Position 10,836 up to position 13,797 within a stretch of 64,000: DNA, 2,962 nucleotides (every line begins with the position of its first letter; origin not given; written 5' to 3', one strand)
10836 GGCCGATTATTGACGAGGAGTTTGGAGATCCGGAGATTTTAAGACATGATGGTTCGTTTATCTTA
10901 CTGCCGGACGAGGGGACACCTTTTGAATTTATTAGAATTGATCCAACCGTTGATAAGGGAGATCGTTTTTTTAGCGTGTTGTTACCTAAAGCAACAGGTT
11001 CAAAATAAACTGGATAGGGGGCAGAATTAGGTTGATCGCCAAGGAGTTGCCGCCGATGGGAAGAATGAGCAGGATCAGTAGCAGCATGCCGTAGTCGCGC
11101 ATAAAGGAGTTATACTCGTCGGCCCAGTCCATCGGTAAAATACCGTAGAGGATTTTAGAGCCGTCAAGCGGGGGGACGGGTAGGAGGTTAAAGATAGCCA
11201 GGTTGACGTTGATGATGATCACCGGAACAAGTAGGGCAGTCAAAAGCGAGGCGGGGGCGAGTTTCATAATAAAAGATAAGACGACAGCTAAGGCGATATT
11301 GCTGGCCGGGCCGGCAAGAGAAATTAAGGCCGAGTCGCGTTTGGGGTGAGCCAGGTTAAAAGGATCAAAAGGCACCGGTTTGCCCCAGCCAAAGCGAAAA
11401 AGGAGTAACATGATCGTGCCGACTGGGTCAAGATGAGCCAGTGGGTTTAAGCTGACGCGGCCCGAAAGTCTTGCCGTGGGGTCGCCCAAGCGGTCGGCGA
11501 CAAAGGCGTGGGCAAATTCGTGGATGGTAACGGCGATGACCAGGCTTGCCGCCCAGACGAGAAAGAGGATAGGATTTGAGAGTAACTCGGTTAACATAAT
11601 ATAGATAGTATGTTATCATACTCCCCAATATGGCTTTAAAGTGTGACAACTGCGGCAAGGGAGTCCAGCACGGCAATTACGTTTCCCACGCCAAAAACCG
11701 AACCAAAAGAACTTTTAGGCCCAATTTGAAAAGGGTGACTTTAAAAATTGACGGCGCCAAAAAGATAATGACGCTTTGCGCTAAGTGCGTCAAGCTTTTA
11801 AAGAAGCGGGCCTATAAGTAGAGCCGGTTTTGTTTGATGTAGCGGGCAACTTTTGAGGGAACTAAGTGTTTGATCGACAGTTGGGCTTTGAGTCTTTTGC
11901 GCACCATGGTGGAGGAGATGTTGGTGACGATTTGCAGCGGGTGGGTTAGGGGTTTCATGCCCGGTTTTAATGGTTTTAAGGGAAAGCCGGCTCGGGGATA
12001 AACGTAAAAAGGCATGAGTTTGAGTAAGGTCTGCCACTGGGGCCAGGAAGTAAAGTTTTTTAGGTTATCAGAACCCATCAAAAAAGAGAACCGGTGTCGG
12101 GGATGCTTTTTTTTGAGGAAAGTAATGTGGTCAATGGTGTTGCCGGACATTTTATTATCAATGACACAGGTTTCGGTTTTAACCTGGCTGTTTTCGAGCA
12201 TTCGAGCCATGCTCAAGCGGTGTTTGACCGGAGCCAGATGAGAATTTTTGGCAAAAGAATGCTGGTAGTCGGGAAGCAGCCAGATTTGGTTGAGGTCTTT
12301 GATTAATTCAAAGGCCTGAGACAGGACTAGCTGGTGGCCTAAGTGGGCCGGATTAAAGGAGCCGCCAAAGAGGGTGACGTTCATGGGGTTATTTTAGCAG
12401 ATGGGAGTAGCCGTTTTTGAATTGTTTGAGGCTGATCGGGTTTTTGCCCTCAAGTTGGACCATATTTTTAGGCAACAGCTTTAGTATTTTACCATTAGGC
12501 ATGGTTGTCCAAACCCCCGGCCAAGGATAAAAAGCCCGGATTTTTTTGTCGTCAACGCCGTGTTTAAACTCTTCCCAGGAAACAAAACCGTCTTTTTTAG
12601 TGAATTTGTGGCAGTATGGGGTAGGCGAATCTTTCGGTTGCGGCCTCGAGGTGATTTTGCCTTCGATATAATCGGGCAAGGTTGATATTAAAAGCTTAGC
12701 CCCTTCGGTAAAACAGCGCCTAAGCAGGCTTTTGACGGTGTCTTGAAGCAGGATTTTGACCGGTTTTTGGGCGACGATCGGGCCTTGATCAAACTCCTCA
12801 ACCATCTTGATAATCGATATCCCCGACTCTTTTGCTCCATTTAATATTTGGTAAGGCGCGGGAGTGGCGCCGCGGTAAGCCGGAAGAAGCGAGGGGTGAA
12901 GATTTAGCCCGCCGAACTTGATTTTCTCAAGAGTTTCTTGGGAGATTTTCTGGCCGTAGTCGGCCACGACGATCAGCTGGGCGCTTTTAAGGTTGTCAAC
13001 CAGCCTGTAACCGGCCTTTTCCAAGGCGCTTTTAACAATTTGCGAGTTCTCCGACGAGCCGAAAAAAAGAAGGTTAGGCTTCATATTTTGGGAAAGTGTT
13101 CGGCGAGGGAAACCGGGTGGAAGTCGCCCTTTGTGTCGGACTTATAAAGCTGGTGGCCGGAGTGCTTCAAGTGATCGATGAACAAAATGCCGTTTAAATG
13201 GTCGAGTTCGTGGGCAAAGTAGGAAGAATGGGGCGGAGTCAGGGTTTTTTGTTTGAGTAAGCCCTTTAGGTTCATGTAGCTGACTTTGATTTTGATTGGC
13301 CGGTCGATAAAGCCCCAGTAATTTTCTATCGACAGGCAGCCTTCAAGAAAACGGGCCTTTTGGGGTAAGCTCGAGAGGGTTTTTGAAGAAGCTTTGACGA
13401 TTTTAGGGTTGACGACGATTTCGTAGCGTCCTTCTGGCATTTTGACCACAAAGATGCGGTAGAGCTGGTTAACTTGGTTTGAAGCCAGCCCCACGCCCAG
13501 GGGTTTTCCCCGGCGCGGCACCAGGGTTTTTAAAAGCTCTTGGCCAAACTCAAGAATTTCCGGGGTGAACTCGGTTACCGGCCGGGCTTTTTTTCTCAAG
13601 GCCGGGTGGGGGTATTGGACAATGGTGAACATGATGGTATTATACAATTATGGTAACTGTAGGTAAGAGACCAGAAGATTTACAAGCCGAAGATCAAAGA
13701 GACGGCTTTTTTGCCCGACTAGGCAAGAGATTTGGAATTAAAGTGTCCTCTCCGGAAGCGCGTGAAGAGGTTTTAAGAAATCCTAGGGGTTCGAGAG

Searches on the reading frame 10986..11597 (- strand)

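Call 46: search_protein_families(library=pfam, proteins=[window:10986-11597:-], max_evalue=0.001)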
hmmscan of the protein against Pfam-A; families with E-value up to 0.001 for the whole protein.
window:10986-11597:- (203 aa): 1 family
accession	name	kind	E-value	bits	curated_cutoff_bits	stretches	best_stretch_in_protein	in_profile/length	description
PF02163.28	Peptidase_M50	-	3e-14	53.3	27.2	2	119-172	159-216/221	Peptidase family M50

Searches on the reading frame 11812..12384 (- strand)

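Call 46: search_protein_families(library=pfam, proteins=[window:11812-12384:-], max_evalue=0.001)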
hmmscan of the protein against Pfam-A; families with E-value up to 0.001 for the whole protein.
window:11812-12384:- (190 aa): 1 family
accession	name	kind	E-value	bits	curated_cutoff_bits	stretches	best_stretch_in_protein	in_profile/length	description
PF01467.32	CTP_transf_like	-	2.7e-21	76.6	21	1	5-164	1-133/133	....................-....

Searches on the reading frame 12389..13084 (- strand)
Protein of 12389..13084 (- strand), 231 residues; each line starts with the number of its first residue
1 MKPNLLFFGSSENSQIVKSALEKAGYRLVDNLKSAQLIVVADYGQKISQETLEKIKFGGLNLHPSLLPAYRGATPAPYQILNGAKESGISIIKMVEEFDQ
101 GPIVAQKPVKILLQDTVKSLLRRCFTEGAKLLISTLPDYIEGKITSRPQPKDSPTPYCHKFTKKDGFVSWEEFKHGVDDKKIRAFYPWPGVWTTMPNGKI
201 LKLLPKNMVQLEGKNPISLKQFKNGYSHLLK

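Call 46: search_protein_families(library=pfam, proteins=[window:12389-13084:-], max_evalue=0.001)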
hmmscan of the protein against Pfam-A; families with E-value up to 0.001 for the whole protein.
window:12389-13084:- (231 aa): 2 families
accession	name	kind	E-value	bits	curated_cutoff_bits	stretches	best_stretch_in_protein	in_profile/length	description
PF00551.24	Formyl_trans_N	-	2.3e-26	93.1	26.1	1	34-135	79-180/181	Formyl transferase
PF02911.23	Formyl_trans_C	-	8.7e-08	32.7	21.1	1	161-204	2-43/100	Formyl transferase, C-terminal domain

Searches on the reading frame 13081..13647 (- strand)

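Call 46: search_protein_families(library=pfam, proteins=[window:13081-13647:-], max_evalue=0.001)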
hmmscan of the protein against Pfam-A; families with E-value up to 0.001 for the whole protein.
window:13081-13647:- (188 aa): 1 family
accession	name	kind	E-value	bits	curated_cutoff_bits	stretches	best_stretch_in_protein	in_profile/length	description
PF01327.26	Pep_deformylase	-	7.3e-35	120.3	22.8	1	7-163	2-153/156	Polypeptide deformylase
